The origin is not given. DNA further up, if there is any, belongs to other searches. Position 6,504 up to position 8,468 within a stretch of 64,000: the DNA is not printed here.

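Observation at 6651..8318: Cyclase with a polytopic His-rich membrane domain plus plant-type 2Fe-2S ferredoxin module: candidate redox-sensing adenylate/guanylate cyclase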

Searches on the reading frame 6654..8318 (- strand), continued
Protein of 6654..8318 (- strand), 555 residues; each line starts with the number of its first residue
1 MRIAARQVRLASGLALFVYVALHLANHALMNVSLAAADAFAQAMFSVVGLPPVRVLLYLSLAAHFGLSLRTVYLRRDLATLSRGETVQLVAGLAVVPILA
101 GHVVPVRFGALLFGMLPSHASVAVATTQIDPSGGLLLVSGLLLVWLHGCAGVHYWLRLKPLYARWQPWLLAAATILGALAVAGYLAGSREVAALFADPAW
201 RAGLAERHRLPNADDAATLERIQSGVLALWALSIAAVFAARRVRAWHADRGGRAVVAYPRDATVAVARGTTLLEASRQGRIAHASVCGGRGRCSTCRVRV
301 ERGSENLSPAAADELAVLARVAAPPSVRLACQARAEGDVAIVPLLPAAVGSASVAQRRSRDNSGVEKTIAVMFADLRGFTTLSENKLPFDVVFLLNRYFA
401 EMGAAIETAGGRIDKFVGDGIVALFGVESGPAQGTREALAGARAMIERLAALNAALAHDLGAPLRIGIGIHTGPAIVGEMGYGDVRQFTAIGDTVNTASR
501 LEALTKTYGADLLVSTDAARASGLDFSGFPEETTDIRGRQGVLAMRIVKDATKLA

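Call 25: find_encoding_contigs(protein=P0017, flank=6000, max_places=2)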
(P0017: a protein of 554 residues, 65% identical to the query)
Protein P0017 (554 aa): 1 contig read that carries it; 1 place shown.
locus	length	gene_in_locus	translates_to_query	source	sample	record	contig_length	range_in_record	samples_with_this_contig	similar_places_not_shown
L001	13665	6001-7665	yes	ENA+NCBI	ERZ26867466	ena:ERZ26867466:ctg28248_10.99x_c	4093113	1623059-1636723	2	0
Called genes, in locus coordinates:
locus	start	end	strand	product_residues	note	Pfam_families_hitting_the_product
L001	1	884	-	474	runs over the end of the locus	PF00206:Lyase_1, PF14698:ASL_C2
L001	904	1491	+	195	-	PF08534:Redoxin, PF00578:AhpC-TSA, PF00085:Thioredoxin (weak), PF13098:Thioredoxin_2 (weak), PF13905:Thioredoxin_8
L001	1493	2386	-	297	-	PF13717:Zn_ribbon_4, PF13719:Zn_ribbon_5, PF11906:DUF3426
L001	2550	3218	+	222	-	PF13481:AAA_25 (weak), PF00005:ABC_tran, PF13304:AAA_21 (faint)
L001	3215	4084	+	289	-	PF02687:FtsX (weak)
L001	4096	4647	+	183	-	PF00702:Hydrolase, PF13242:Hydrolase_like, PF13419:HAD_2 (weak)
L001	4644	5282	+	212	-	PF02698:DUF218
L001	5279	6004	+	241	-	PF01553:Acyltransferase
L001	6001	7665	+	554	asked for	PF00111:Fer2, PF00211:Guanylate_cyc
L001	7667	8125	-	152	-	-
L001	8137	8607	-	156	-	PF00583:Acetyltransf_1, PF13508:Acetyltransf_7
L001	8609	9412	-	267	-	PF01551:Peptidase_M23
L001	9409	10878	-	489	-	PF13742:tRNA_anti_2, PF01336:tRNA_anti-codon, PF02601:Exonuc_VII_L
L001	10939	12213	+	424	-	PF02844:GARS_N, PF01071:GARS_A, PF02222:ATP-grasp (weak), PF02843:GARS_C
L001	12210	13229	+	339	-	PF00753:Lactamase_B, PF21221:B_lactamase-like_C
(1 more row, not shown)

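Call 26: find_encoding_contigs(protein=P0111, flank=6000, max_places=2)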
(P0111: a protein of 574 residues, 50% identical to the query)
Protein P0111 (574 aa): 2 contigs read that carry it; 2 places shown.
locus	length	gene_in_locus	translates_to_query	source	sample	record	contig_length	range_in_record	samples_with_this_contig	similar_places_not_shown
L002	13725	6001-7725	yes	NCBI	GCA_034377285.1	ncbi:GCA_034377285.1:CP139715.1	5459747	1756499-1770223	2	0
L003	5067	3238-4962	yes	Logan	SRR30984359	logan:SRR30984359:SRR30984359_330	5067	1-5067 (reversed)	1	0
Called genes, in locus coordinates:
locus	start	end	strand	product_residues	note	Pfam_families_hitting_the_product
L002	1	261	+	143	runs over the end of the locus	-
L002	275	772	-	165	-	-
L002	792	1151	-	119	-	-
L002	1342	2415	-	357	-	PF14238:DUF4340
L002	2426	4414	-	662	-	PF23357:DUF7088, PF09822:ABC_transp_aux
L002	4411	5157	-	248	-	PF13346:ABC2_membrane_5 (weak), PF12698:ABC2_membrane_3 (weak), PF12679:ABC2_membrane_2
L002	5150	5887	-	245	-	PF00005:ABC_tran, PF13304:AAA_21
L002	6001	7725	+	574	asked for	PF00111:Fer2, PF00211:Guanylate_cyc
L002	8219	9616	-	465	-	PF01406:tRNA-synt_1e, PF09334:tRNA-synt_1g (faint), PF00133:tRNA-synt_1 (weak), PF09190:DALR_2, PF23493:CysS_C (weak)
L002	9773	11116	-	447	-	PF00749:tRNA-synt_1c, PF19269:Anticodon_2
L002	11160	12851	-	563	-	PF00795:CN_hydrolase, PF02540:NAD_synthase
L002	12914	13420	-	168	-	PF00583:Acetyltransf_1, PF13508:Acetyltransf_7, PF13673:Acetyltransf_10, PF08445:FR47 (faint)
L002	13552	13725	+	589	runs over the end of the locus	PF00654:Voltage_CLC, PF00571:CBS (faint)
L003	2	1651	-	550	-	?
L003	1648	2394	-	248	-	PF13346:ABC2_membrane_5 (weak), PF12698:ABC2_membrane_3 (weak), PF12679:ABC2_membrane_2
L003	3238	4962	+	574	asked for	PF00111:Fer2, PF00211:Guanylate_cyc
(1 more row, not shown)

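Call 27: predict_structure(alignment_id=A1)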
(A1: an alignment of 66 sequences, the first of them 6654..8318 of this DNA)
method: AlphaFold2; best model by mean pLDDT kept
length: 555 residues; sequences in the alignment: 66
mean_pLDDT: 87.3   pTM: 0.61
mean pLDDT of the five models: 87.3, 85.6, 84.9, 84.0, 83.0
residues with pLDDT >= 90: 363; 70-90: 140; 50-70: 20; < 50: 32
segments of 3 or more residues with pLDDT < 50: 285-292, 345-362, 482-485
pLDDT, mean of each block of 10 residues (from residue 1): 77 96 97 96 91 95 94 85 87 94 92 91 92 93 96 90 94 98 97 96 92 95 97 97 88 88 87 83 51 69 93 78 82 92 53 34 73 90 78 85 94 87 94 97 96 91 94 82 58 89 95 97 94 82 93 87
secondary structure, 60 per line:
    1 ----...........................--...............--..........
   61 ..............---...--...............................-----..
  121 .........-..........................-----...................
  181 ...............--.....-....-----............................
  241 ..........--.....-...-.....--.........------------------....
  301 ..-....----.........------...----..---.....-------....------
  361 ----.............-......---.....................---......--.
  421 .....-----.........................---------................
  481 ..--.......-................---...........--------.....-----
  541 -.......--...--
elements in order: H5-31 H34-48 H51-74 H83-113 H119-129 H131-156 H162-195 H198-202 H204-207 H213-250 E253-257 E263-267 H272-278 E297-302 H312-320 E327-329 E339-343 H351-354 E365-377 H379-384 H388-408 E412-417 E420-425 H431-455 E465-482 E485-491 H493-508 E512-515 H516-522 E531-535 E542-548

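Call 30: fold_search(model_id=the predicted structure, library=pdb)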
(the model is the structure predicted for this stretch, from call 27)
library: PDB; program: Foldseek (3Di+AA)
matches with E <= 10: 761; with E <= 0.001: 190
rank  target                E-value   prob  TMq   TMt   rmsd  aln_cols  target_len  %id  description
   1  1wc3_B                3.6e-14  1.00  0.31  0.84   2.3       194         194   33  Soluble adenylyl cyclase CyaC from S. platensis in complex with alpha, beta-methylene-ATP and Strontium (released 2004-12-20)
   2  1wc1_B                4.4e-14  1.00  0.31  0.85   2.1       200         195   32  Soluble adenylyl cyclase CyaC from S. platensis in complex with Rp- ATPalphaS (released 2004-12-20)
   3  1wc0_A                5.1e-14  1.00  0.32  0.84   2.4       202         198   32  Soluble adenylyl cyclase CyaC from S. platensis in complex with alpha, beta-methylene-ATP (released 2004-12-20)
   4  1wc1_C                6.1e-14  1.00  0.31  0.87   2.0       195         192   33  Soluble adenylyl cyclase CyaC from S. platensis in complex with Rp- ATPalphaS (released 2004-12-20)
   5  1wc1_A                6.1e-14  1.00  0.31  0.85   2.0       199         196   33  Soluble adenylyl cyclase CyaC from S. platensis in complex with Rp- ATPalphaS (released 2004-12-20)
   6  1wc0_B                9.0e-14  1.00  0.31  0.84   2.3       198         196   32  Soluble adenylyl cyclase CyaC from S. platensis in complex with alpha, beta-methylene-ATP (released 2004-12-20)
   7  1wc4_A                1.3e-13  1.00  0.32  0.84   2.4       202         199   32  Soluble adenylyl cyclase CyaC from S. platensis in complex with alpha, beta-methylene-ATP and Europium (released 2004-12-20)
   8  2bw7_B                2.7e-13  1.00  0.31  0.86   2.0       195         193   33  A novel mechanism for adenylyl cyclase inhibition from the crystal structure of its complex with catechol estrogen (released 2005-07-20)
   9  1wc4_B                2.7e-13  1.00  0.31  0.85   2.2       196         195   33  Soluble adenylyl cyclase CyaC from S. platensis in complex with alpha, beta-methylene-ATP and Europium (released 2004-12-20)
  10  1wc5_D                3.2e-13  1.00  0.31  0.87   2.1       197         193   32  Soluble adenylyl cyclase CyaC from S. platensis in complex with alpha, beta-methylene-ATP in presence of bicarbonate (released 2004-12-20)
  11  1wc5_A                3.5e-13  1.00  0.31  0.85   2.2       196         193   33  Soluble adenylyl cyclase CyaC from S. platensis in complex with alpha, beta-methylene-ATP in presence of bicarbonate (released 2004-12-20)
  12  1wc6_A                1.0e-12  1.00  0.31  0.84   2.3       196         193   34  Soluble adenylyl cyclase CyaC from S. platensis in complex with Rp- ATPalphaS in presence of bicarbonate (released 2004-12-20)
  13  2w01_C                1.3e-12  1.00  0.31  0.81   3.4       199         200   30  Crystal structure of the guanylyl cyclase Cya2 (released 2008-09-30)
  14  2w01_B                1.5e-12  1.00  0.31  0.83   3.2       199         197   31  Crystal structure of the guanylyl cyclase Cya2 (released 2008-09-30)
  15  2w01_D                1.5e-12  1.00  0.31  0.81   3.4       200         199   29  Crystal structure of the guanylyl cyclase Cya2 (released 2008-09-30)
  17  3r5g_A                4.9e-12  1.00  0.29  0.77   3.5       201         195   29  Crystal structure of the adenylyl cyclase CyaB from P. aeruginosa (released 2012-01-11)
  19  3r5g_B                1.2e-11  1.00  0.29  0.77   3.3       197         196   29  Crystal structure of the adenylyl cyclase CyaB from P. aeruginosa (released 2012-01-11)
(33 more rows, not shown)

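Call 35: find_related_loci(query=A1, collection=genome_contigs, flank=5000)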
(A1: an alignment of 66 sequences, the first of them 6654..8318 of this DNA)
Query A1 (555 aa) in genome_contigs; peptide patterns used: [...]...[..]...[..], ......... (x = any residue, [..] = any of these).
599 stretches matched a pattern (row limit reached: there are more); 566 encode a relative of the query (tblastn E <= 1e-3); the best 80 are kept; 80 distinct loci.
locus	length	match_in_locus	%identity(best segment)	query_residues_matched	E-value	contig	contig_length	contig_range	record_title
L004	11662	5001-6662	84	1-554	0e+0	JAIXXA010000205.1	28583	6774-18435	MAG: Rhodospirillaceae bacterium isolate D4_MAG_00038 pond_D4_MAG_00038_000000000164, whole genome shotgun sequence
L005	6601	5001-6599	67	6-539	0e+0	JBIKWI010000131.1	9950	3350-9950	MAG: Tagaea sp. isolate ME2015-09-13_3300035666_group6_bin128 Rohwer_bin1822_scaffold_8365_c1, whole genome shotgun sequ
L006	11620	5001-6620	49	6-548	8e-152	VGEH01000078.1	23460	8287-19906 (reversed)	MAG: Alphaproteobacteria bacterium isolate K_Offshore_80m_m2_051 K_Offshore_80m_m2_051_Ga0194132_10004559, whole genome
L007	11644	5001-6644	47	6-554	5e-148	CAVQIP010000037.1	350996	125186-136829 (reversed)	MAG: uncultured Alphaproteobacteria bacterium isolate MFD10007.bin.2.2 genome assembly, contig: contig_32576, whole geno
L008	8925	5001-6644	49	6-554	6e-148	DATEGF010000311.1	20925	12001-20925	MAG TPA_asm: Stellaceae bacterium isolate SMAG_U8778 k141_2212464, whole genome shotgun sequence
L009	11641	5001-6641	51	6-554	3e-147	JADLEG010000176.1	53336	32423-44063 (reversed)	MAG: Alphaproteobacteria bacterium isolate SJ314 c_000000869844, whole genome shotgun sequence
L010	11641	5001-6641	45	6-554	6e-146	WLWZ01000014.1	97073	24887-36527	MAG: Alphaproteobacteria bacterium isolate MH-Pat-SR_metabat2_25 NODE_146_length_97073_cov_5.664886, whole genome shotgu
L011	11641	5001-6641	46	6-554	9e-146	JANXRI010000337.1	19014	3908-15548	MAG: Betaproteobacteria bacterium isolate 336R_metabat_149_sub 336R_k141_1347621, whole genome shotgun sequence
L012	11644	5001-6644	47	6-554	6e-145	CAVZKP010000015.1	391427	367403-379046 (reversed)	MAG: uncultured Alphaproteobacteria bacterium isolate MFD04428.bin.1.181 genome assembly, contig: contig_19450, whole ge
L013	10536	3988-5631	49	6-554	4e-144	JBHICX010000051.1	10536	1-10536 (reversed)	MAG: Kiloniellales bacterium isolate Bea_3_bin.19 NODE_1479_length_10536_cov_8.685812, whole genome shotgun sequence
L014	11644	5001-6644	49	7-554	1e-143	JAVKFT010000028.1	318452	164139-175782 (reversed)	MAG: Thalassobaculaceae bacterium isolate F1-TOW-08 k141_35774, whole genome shotgun sequence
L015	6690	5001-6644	47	6-554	8e-144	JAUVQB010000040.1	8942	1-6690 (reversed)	MAG: Alphaproteobacteria bacterium isolate CSMAG_677 CSMAG_677_k127_24221014_length_8942_cov_103.9210, whole genome shot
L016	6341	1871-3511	47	6-554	9e-144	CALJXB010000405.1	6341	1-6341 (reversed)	MAG: uncultured Kiloniellales bacterium isolate N2_Bin_METABAT__37_sub_1 genome assembly, contig: c_000001910757, whole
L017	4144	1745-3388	47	6-554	3e-146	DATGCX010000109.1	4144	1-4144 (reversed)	MAG TPA_asm: Xanthobacteraceae bacterium isolate SMAG_U9659 k141_691330, whole genome shotgun sequence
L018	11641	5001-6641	44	6-554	3e-142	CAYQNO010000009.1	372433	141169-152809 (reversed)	MAG TPA_asm: uncultured Flavobacteriales bacterium isolate SRP092796_co2_743 genome assembly, contig: k141_2529981, whol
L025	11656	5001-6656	50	4-555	4e-143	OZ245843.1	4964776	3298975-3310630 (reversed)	MAG: Thalassobaculaceae bacterium isolate e545f006-075f-47ef-8315-a68c875f4ccb genome assembly, chromosome: 1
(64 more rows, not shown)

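Call 46: search_dna_similar(query=window:6654-8318:-, collection=plasmids, mode=protein, max_rows=25, max_evalue=1e-20)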
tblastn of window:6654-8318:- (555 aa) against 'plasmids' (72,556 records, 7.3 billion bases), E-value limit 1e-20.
Records with a match: 190; places in all: 198; records where one place covers at least 80% of the query: 162.
Best place of each record, by identity: <60% 190.
By first word of the organism name: Rhizobium 149; Sinorhizobium 13; Azospirillum 7; Phyllobacterium 6; Tistrella 2; Chondrinema 2; Ensifer 2; Cupriavidus 1; Burkholderia 1; Allorhizobium 1; and 6 more.
By predicted mobility (MOB-suite, as given by PLSDB): non-mobilizable 122; mobilizable 43; conjugative 25.
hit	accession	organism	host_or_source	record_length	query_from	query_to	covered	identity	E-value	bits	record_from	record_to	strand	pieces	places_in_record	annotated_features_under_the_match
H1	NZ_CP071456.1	Rhizobium lentis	lentil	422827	6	548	98%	43.5%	1e-104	352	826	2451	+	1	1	adenylate/guanylate cyclase domain-containing protein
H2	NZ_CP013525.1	Rhizobium phaseoli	Phaseolus vulgaris,Whole ...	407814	4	548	98%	43.2%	5e-102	345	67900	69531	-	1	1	adenylate/guanylate cyclase domain-containing protein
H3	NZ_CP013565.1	Rhizobium phaseoli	Phaseolus vulgaris,Whole ...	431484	4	548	98%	43.2%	5e-102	345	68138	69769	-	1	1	adenylate/guanylate cyclase domain-containing protein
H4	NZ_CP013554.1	Rhizobium phaseoli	Phaseolus vulgaris,Whole ...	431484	4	548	98%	43.2%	5e-102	345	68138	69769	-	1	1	adenylate/guanylate cyclase domain-containing protein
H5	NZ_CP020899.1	Rhizobium phaseoli Brasil 5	Phaseolus vulgaris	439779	4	548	98%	43.2%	2e-101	343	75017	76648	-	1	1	adenylate/guanylate cyclase domain-containing protein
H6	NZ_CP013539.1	Rhizobium phaseoli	Phaseolus vulgaris,Whole ...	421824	4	548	98%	43.0%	1e-101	343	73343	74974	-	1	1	adenylate/guanylate cyclase domain-containing protein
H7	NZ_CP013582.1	Rhizobium phaseoli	Phaseolus vulgaris,Whole ...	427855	4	548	98%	43.0%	1e-101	343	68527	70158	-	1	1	adenylate/guanylate cyclase domain-containing protein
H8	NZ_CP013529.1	Rhizobium phaseoli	Phaseolus vulgaris,Whole ...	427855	4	548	98%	43.0%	1e-101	343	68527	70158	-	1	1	adenylate/guanylate cyclase domain-containing protein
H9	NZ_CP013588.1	Rhizobium phaseoli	Phaseolus vulgaris,Whole ...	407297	4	548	98%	43.0%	2e-101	343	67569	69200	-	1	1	adenylate/guanylate cyclase domain-containing protein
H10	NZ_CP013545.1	Rhizobium phaseoli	Phaseolus vulgaris,Whole ...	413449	4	548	98%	43.0%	2e-101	343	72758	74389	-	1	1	adenylate/guanylate cyclase domain-containing protein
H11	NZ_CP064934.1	Rhizobium phaseoli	Phaseolus vulgaris,single cell,soil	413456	4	548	98%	43.0%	2e-101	343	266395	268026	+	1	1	adenylate/guanylate cyclase domain-containing protein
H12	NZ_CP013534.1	Rhizobium phaseoli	Phaseolus vulgaris,Whole ...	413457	4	548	98%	43.0%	2e-101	343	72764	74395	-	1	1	adenylate/guanylate cyclase domain-containing protein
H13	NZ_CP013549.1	Rhizobium phaseoli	Phaseolus vulgaris,Whole ...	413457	4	548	98%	43.0%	2e-101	343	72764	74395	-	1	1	adenylate/guanylate cyclase domain-containing protein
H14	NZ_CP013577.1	Rhizobium phaseoli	Phaseolus vulgaris,Whole ...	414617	4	548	98%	43.0%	2e-101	343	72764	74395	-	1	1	adenylate/guanylate cyclase domain-containing protein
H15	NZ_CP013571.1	Rhizobium phaseoli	Phaseolus vulgaris,Whole ...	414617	4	548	98%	43.0%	2e-101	343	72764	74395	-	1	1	adenylate/guanylate cyclase domain-containing protein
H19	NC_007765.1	Rhizobium etli CFN 42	-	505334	6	548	98%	43.0%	3e-104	351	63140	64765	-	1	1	adenylate/guanylate cyclase domain-containing protein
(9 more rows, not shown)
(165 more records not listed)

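Call 47: get_annotated_region(hit=H19, flank=4000)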
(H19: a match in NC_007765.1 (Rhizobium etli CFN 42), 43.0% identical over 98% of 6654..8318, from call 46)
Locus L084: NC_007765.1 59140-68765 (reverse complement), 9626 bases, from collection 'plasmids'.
description: Rhizobium etli CFN 42 plasmid p42e, complete sequence
organism: Rhizobium etli CFN 42 (NCBI taxid 347834)
taxonomy: Bacteria; Pseudomonadota; Alphaproteobacteria; Hyphomicrobiales; Rhizobiaceae; Rhizobium; Rhizobium etli; Rhizobium etli CFN 42
host: -; source: -; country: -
typing (MOB-suite, as given by PLSDB): non-mobilizable
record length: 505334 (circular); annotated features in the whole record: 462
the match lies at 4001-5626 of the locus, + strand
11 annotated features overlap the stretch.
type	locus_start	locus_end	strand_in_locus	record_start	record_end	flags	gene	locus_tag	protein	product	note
CDS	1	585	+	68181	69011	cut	-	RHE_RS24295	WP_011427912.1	MBL fold metallo-hydrolase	-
CDS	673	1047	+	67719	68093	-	-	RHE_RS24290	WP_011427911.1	GFA family protein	-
CDS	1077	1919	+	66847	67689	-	-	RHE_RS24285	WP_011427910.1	alpha/beta hydrolase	-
CDS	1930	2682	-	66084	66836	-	-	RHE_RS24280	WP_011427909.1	polysaccharide deacetylase family protein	-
CDS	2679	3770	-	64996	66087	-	-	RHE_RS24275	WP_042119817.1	glycosyltransferase family 4 protein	-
CDS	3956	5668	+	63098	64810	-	-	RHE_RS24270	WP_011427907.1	adenylate/guanylate cyclase domain-containing protein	-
CDS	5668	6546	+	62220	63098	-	-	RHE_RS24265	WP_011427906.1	FkbM family methyltransferase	-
CDS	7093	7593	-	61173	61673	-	-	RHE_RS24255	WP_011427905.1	GFA family protein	-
CDS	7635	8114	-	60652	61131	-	-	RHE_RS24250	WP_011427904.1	class I SAM-dependent methyltransferase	-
CDS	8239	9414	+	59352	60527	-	-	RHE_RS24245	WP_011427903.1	DUF3095 domain-containing protein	-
CDS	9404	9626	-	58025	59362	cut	-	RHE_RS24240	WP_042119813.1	nucleotide sugar dehydrogenase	-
